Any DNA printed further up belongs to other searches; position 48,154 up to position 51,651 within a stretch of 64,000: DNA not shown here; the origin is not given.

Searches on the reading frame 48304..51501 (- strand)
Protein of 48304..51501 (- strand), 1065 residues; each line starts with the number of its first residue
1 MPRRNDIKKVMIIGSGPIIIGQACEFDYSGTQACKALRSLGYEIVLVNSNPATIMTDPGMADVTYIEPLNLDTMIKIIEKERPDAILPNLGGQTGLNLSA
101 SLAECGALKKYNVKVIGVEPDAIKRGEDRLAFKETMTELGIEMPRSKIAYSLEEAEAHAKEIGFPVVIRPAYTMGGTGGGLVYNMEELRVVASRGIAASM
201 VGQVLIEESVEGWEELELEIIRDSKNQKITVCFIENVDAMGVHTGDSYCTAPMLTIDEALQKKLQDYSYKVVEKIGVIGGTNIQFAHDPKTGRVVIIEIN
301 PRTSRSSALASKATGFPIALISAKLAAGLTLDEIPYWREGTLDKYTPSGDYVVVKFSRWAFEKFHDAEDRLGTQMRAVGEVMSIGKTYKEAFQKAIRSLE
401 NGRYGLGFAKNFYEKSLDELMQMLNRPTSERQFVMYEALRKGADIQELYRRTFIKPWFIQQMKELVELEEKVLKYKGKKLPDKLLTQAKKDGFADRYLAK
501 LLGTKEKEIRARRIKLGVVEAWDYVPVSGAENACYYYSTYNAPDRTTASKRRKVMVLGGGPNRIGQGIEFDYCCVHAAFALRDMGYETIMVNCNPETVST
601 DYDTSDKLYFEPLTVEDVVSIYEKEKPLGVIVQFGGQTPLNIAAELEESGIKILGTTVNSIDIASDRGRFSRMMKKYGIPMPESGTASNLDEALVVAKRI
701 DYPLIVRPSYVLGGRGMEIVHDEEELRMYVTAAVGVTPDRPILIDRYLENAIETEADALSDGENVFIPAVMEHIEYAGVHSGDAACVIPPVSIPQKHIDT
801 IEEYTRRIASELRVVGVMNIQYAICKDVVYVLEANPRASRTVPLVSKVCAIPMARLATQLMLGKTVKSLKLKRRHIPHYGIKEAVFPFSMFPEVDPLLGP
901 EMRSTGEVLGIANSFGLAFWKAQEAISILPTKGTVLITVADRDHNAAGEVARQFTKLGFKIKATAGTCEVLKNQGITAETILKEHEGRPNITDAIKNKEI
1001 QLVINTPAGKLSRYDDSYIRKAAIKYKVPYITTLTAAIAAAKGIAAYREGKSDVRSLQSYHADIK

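Call 81: search_protein_families(library=pfam, proteins=[window:48304-51501:-], max_evalue=0.0001)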
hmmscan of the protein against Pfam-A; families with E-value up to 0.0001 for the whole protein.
window:48304-51501:- (1065 aa): 12 families
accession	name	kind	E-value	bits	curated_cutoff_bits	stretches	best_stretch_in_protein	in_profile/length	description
PF25596.1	CPSase_L_D1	-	1.6e-102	338.1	27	2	551-662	2-117/118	Carbamoyl phosphate synthase preATP-grasp domain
PF02786.22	CPSase_L_D2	-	6.5e-95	317.1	19.8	2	128-333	1-210/211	Carbamoyl-phosphate synthase L chain, ATP binding domain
PF02222.28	ATP-grasp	-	4.8e-25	88.7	27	2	136-304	3-164/179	ATP-grasp domain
PF02787.25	CPSase_L_D3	-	3.4e-24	85.1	26.6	1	423-501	2-79/80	Carbamoyl-phosphate synthetase large chain, oligomerisation domain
PF02142.27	MGS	-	7.8e-23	80.9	24.1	1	949-1032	4-94/94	MGS-like domain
PF07478.18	Dala_Dala_lig_C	-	4.2e-16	59.5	24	2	154-301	27-174/204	D-ala D-ala ligase C-terminus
PF02655.19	ATP-grasp_3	-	6.1e-12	46.3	23.2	1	128-303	3-157/160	ATP-grasp domain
PF01071.24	GARS_A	-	3.3e-11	43.8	27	1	672-835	8-186/194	Phosphoribosylglycinamide synthetase, ATP-grasp (A) domain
PF15632.11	ATPgrasp_Ter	-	3.8e-11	43.3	29.1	1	799-867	47-114/131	ATP-grasp in the biosynthetic pathway with Ter operon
PF08442.15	ATP-grasp_2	-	1.6e-08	34.9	29.5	0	133-232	8-123/202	ATP-grasp domain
PF13549.11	ATP-grasp_5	-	4.5e-08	33.2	27.6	0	133-169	16-52/221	ATP-grasp domain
PF13535.11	ATP-grasp_4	-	1.6e-05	25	27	0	164-302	3-151/160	ATP-grasp domain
